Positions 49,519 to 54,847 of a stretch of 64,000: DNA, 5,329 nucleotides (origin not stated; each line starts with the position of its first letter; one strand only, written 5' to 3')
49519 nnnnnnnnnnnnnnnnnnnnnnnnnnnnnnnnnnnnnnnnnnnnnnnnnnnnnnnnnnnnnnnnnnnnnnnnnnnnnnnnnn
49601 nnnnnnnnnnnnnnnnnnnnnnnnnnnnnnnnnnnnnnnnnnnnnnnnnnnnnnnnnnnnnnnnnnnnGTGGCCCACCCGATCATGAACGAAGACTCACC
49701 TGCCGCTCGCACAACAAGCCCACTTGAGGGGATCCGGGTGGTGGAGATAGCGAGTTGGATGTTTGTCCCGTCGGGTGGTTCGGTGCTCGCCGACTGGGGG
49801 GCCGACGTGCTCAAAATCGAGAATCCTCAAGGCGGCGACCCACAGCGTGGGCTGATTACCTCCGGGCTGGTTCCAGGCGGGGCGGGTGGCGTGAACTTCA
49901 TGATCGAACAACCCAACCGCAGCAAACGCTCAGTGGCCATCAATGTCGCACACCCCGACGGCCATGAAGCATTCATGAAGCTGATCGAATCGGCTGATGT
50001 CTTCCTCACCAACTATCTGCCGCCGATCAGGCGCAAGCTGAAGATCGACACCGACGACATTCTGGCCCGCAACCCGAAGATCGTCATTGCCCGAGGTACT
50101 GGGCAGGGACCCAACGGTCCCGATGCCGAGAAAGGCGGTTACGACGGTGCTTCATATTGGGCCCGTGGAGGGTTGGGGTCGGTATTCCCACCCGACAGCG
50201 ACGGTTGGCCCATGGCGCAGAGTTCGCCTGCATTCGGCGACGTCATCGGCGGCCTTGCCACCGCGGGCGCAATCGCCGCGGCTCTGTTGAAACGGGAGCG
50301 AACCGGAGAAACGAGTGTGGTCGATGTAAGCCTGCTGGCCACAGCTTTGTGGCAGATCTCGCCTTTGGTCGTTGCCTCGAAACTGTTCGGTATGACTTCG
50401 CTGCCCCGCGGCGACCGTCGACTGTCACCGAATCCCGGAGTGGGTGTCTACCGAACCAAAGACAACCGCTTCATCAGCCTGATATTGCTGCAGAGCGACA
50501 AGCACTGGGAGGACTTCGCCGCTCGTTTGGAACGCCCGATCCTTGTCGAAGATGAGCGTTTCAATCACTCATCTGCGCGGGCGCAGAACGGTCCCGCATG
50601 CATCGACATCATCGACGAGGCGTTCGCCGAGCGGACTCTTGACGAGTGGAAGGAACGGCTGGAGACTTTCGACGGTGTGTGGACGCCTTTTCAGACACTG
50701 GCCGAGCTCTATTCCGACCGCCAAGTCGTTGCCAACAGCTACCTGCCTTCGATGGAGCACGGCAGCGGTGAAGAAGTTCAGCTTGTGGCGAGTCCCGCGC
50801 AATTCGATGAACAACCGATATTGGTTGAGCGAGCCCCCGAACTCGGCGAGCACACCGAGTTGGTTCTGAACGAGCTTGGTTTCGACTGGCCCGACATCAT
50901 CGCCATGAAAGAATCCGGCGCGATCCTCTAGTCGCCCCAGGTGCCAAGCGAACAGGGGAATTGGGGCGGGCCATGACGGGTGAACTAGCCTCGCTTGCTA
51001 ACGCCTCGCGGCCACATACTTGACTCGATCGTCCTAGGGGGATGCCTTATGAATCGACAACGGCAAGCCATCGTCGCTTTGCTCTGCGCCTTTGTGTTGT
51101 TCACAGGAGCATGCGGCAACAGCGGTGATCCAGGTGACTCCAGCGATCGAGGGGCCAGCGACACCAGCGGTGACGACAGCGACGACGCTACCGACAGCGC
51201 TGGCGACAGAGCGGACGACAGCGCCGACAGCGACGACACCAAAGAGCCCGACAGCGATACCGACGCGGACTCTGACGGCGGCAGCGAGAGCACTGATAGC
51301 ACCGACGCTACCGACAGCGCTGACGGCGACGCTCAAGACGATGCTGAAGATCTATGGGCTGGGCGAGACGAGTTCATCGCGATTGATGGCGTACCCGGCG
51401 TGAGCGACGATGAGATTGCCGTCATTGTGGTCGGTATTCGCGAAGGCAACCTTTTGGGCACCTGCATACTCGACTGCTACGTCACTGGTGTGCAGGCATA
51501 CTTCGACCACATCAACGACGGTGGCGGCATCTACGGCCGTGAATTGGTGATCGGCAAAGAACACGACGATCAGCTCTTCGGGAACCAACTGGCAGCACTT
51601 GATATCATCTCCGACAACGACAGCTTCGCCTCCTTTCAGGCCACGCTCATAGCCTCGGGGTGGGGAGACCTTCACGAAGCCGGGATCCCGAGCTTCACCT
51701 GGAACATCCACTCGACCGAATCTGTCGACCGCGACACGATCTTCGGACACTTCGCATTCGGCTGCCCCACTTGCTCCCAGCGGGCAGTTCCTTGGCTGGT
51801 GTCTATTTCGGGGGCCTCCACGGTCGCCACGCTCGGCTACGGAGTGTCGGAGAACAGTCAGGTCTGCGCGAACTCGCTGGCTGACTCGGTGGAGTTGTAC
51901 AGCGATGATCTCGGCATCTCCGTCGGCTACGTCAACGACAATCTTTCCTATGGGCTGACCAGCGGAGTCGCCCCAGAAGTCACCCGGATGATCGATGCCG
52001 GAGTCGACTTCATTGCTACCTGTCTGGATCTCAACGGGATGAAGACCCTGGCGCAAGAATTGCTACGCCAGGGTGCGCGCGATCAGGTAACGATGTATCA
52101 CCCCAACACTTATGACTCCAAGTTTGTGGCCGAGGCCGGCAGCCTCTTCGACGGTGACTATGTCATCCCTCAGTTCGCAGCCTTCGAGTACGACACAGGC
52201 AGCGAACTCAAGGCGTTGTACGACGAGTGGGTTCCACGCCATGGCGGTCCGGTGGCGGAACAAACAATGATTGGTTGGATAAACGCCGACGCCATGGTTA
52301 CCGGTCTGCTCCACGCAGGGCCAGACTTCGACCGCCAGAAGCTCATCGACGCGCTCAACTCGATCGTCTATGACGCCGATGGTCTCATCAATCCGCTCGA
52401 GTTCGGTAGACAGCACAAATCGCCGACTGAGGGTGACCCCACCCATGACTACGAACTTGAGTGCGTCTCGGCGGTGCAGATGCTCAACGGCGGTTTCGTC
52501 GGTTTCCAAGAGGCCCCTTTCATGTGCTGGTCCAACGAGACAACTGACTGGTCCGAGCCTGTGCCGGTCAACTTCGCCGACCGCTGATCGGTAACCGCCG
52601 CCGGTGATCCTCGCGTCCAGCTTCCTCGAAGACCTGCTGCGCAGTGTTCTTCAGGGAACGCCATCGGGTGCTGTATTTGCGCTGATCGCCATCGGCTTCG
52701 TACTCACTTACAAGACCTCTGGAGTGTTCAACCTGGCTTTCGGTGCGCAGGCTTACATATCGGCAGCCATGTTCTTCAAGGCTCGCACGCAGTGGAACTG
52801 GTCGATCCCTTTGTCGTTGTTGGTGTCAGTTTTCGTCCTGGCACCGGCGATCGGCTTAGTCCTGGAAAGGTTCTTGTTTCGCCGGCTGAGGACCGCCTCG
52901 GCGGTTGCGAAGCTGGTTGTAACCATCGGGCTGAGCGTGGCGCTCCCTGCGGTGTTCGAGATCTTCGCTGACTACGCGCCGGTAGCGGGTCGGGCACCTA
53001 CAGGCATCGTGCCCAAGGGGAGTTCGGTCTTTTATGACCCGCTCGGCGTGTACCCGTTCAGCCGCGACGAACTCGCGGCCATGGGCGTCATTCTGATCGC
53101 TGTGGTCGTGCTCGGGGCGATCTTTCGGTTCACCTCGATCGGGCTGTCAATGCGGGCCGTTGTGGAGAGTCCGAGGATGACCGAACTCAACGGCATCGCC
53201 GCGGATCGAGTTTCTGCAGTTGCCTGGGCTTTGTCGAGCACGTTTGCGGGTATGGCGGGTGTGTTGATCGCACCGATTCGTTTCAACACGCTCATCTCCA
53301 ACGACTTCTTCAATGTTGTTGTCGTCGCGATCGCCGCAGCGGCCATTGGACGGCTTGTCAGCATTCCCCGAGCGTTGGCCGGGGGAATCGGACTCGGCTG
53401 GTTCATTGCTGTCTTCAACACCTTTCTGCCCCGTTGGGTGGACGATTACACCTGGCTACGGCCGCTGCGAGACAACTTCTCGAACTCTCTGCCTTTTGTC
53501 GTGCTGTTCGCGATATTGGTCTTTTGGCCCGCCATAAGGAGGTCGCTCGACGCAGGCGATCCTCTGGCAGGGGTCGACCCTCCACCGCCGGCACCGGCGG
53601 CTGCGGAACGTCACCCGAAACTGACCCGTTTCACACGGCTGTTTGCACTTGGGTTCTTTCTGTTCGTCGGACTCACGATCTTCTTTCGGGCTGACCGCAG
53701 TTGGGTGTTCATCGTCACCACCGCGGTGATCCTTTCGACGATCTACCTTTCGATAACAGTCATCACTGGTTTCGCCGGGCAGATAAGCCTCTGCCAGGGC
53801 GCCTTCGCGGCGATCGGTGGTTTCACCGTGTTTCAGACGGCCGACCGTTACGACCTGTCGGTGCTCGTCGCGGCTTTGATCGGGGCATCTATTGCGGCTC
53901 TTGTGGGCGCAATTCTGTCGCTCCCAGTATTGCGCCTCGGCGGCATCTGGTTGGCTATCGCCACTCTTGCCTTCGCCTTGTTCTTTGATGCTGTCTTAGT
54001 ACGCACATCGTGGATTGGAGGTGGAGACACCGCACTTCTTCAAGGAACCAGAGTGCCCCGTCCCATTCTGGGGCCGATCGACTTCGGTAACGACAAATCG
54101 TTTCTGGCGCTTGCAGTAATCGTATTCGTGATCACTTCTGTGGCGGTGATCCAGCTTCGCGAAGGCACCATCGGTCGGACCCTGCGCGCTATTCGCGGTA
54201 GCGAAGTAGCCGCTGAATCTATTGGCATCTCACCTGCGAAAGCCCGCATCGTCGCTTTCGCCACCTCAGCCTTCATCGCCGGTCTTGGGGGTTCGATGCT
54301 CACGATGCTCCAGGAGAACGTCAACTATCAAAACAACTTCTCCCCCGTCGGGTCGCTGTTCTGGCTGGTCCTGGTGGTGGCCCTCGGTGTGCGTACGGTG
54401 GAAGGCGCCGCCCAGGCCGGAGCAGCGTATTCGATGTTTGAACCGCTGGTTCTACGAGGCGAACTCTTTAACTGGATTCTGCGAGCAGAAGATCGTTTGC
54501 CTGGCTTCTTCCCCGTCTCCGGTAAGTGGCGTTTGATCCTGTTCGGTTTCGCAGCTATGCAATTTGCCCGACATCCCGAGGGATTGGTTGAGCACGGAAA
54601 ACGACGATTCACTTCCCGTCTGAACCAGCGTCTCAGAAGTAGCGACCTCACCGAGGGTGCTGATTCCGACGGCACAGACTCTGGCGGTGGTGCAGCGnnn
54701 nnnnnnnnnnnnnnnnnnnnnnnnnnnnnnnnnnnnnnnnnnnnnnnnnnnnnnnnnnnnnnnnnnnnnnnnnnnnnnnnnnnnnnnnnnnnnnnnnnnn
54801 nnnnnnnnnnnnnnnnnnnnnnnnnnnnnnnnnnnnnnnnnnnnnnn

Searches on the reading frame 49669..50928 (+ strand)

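Call 26: search_protein_families(library=pfam, proteins=[window:49669-50928:+], max_evalue=0.0001)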
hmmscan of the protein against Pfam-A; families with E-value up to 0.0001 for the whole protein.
window:49669-50928:+ (420 aa): 1 family
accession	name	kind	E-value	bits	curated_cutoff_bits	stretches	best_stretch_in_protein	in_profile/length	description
PF02515.22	CoA_transf_3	-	1.1e-86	291.6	23.3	1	19-396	1-366/366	CoA-transferase family III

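Call 73: search_protein_families(library=ncbifam, proteins=[window:49669-50928:+], max_evalue=1e-10)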
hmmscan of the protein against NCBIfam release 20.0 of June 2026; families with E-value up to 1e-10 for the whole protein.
window:49669-50928:+ (420 aa): 7 families
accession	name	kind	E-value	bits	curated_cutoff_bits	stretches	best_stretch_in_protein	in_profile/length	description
NF052585.1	SucGlutTfsCaiB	equivalog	4.3e-46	157.3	750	1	15-403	4-388/394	succinate--glutarate CoA-transferase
NF003809.0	PRK05398.1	subfamily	1.2e-44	152.5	442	2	16-223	2-201/416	formyl-CoA transferase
TIGR03253.1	oxalate_frc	equivalog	2.3e-41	141.9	504.2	2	17-224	2-201/416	formyl-CoA transferase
NF041294.1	Scnl_mescCoAtase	equivalog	3.7e-31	108.6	700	1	18-400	3-380/381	succinyl-CoA:mesaconate CoA-transferase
NF002914.1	PRK03525.1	equivalog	5.3e-30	104.6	413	1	17-419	8-397/400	L-carnitine CoA-transferase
NF008511.0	PRK11430.1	equivalog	6.1e-26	91.4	522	1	13-356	4-335/381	CoA:oxalate CoA-transferase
TIGR04253.1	mesacon_CoA_iso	equivalog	5.4e-17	61.9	725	1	19-404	3-385/403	2-methylfumaryl-CoA isomerase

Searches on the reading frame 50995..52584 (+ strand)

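Call 27: search_protein_families(library=pfam, proteins=[window:50995-52584:+], max_evalue=0.0001)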
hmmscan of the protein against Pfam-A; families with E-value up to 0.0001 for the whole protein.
window:50995-52584:+ (530 aa): 1 family
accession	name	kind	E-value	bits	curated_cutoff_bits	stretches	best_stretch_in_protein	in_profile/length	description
PF13458.12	Peripla_BP_6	-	2.8e-23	83.6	31.7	1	162-478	21-330/343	Periplasmic binding protein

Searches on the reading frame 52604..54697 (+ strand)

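Call 27: search_protein_families(library=pfam, proteins=[window:52604-54697:+], max_evalue=0.0001)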
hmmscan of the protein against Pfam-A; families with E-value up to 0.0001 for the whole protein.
window:52604-54697:+ (698 aa): 1 family
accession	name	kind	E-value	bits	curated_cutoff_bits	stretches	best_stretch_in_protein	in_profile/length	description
PF02653.21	BPD_transp_2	-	4.9e-48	164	26.8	2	19-304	6-268/269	Branched-chain amino acid transport system / permease component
